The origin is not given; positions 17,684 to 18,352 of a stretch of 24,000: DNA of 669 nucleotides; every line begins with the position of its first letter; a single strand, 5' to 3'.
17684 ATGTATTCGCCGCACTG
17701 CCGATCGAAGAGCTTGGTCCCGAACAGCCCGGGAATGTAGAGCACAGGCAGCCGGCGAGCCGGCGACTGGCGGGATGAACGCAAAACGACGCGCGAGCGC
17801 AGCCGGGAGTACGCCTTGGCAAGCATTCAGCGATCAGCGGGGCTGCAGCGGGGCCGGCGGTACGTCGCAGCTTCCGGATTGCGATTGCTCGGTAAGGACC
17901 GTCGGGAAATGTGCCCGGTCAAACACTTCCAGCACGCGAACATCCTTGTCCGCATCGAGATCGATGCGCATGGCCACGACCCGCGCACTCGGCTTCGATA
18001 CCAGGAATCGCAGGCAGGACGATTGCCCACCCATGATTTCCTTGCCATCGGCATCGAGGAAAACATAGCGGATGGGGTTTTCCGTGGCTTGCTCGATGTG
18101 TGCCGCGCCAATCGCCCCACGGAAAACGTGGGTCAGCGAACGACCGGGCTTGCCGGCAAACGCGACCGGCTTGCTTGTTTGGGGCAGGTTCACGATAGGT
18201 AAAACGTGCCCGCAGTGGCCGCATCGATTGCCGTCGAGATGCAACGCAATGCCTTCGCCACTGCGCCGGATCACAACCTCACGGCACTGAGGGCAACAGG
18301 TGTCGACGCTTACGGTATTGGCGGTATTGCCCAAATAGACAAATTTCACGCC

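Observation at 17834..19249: AmmeMemoRadiSam-type radical SAM enzyme outside its usual partnership and carrying a ~115-aa unrecognised C-terminal domain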

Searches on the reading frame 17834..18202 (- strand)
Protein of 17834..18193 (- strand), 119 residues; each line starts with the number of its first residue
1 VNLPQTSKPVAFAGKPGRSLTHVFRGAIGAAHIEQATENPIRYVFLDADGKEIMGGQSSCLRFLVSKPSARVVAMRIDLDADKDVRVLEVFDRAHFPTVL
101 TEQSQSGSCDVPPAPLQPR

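Call 31: search_protein_representatives(protein=window:17834-18193:-)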
Query: 119 residues. Proteins with E-value up to 0.001 (for the whole library): 9; up to 1e-10: 2; up to 1e-30: 0. The best 9 are listed.
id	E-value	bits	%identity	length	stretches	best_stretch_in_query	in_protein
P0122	6.5e-23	97.4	38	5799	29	26-57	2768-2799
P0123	1.8e-13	66.9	43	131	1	19-116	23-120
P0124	2.8e-07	47.0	39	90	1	30-112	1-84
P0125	7.6e-05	39.2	33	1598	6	35-75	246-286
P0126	1.3e-04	38.4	37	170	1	20-118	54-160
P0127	3.2e-04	37.2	30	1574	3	38-85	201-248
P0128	3.7e-04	36.9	30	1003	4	37-81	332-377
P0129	5.4e-04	36.4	35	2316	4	49-90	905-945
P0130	6.3e-04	36.2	48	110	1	53-115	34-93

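Call 53: search_solved_structures(query=A3, max_evalue=1)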
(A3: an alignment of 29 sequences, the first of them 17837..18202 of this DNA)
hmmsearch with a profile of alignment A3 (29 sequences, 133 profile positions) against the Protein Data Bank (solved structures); distinct sequences matched with E-value up to 1: 0.

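Call 60: search_protein_families(library=pfam, alignment_id=A3, max_evalue=1)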
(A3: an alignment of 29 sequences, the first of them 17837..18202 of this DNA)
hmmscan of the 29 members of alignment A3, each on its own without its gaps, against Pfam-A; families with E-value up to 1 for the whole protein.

A. member 1, window:17837-18202:- (122 aa): 0 families

B. families by the number of members that match (of 29 scanned): 7 families
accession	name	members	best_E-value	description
PF24373.1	DUF7529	2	0.0088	Family of unknown function (DUF7529)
PF18099.7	CBM_35_2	1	0.018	Carbohydrate binding module (family 35)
PF23536.1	TraK_C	1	0.033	TraK C-terminal domain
PF13957.12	YafO_toxin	1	0.1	Toxin YafO, type II toxin-antitoxin system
PF05423.18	Mycobact_memb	1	0.15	Mycobacterium membrane protein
PF01747.23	ATP-sulfurylase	1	0.18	ATP-sulfurylase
PF12793.13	SgrR_N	1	0.25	Sugar transport-related sRNA regulator N-term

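Call 61: predict_structure(alignment_id=A3)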
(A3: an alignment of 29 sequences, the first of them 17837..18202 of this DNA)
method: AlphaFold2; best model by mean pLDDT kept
length: 122 residues; sequences in the alignment: 29
mean_pLDDT: 80.5   pTM: 0.67
mean pLDDT of the five models: 80.5, 80.2, 80.1, 79.5, 78.1
residues with pLDDT >= 90: 65; 70-90: 15; 50-70: 37; < 50: 5
segments of 3 or more residues with pLDDT < 50: 1-3
pLDDT, mean of each block of 10 residues (from residue 1): 50 68 93 94 94 95 95 96 88 76 62 60 52
secondary structure, 60 per line:
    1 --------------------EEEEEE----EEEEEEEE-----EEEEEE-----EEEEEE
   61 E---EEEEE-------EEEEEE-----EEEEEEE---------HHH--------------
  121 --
elements in order: E21-26 E31-38 E44-49 E55-61 E65-69 E77-82 E88-94

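Call 64: fold_search(model_id=the predicted structure, library=pdb)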
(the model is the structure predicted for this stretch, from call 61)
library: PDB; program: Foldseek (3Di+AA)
matches with E <= 10: 1572; with E <= 0.001: 0
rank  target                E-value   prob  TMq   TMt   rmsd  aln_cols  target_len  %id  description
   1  2j1r_A                8.6e-03  1.00  0.38  0.34   4.7        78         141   14  Structure of a Streptococcus pneumoniae fucose binding module (released 2006-09-06)
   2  5vae_B                9.1e-03  1.00  0.48  0.45   4.1       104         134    9  Crystal structure of accessory secretion protein 1 and 3 (released 2018-02-21)
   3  4zrx                  1.3e-02  1.00  0.42  0.11   4.1        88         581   12  Crystal structure of a putative alpha-L-fucosidase (BACOVA_04357) from Bacteroides ovatus ATCC 8483 at 1.59 A resolution (released 2015-05-27)
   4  9i0y_a                1.7e-02  0.98  0.34  0.36   5.2        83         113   19  Recombinant Ena2A fibers (released 2025-03-12)
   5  9i0y_0                1.7e-02  0.98  0.34  0.35   5.2        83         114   19  Recombinant Ena2A fibers (released 2025-03-12)
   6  6lnw_C                1.8e-02  1.00  0.47  0.41   4.5       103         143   10  Crystal structure of accessory secretory protein 1,2 and 3 in Streptococcus pneumoniae (released 2020-02-26)
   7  3lei                  1.9e-02  1.00  0.40  0.35   4.2        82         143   15  Lectin Domain of Lectinolysin complexed with Fucose (released 2010-12-29)
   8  3lek_A                1.9e-02  1.00  0.38  0.34   5.0        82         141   13  Lectin Domain of Lectinolysin complexed with Lewis B Antigen (released 2010-12-29)
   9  4gwj_A                2.1e-02  0.99  0.37  0.33   5.0        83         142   14  His 62 mutant of the lectin binding domain of Lectinolysin complexed with Lewis b (released 2012-11-21)
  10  7xyc_A                2.1e-02  0.98  0.28  0.09   6.3        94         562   13  CryoEM structure of Klebsiella phage Kp7 type II tail fiber gp52 in vitro (released 2023-06-07)
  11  2j1r_B                2.3e-02  1.00  0.38  0.35   4.7        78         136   14  Structure of a Streptococcus pneumoniae fucose binding module (released 2006-09-06)
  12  3le0                  2.3e-02  1.00  0.38  0.34   5.0        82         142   13  Lectin Domain of Lectinolysin complexed with Glycerol (released 2010-12-29)
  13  4gwi_A                2.5e-02  1.00  0.38  0.33   4.8        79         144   13  His 62 mutant of the lectin binding domain of lectinolysin complexed with Lewis y (released 2012-11-21)
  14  2j1t_A                2.8e-02  1.00  0.37  0.34   4.7        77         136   14  Structure of a Streptococcus pneumoniae fucose binding module in complex with the Lewis Y antigen (released 2006-09-06)
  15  3afg_B                2.8e-02  0.99  0.38  0.12   4.9        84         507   11  Crystal structure of ProN-Tk-SP from Thermococcus kodakaraensis (released 2010-08-04)
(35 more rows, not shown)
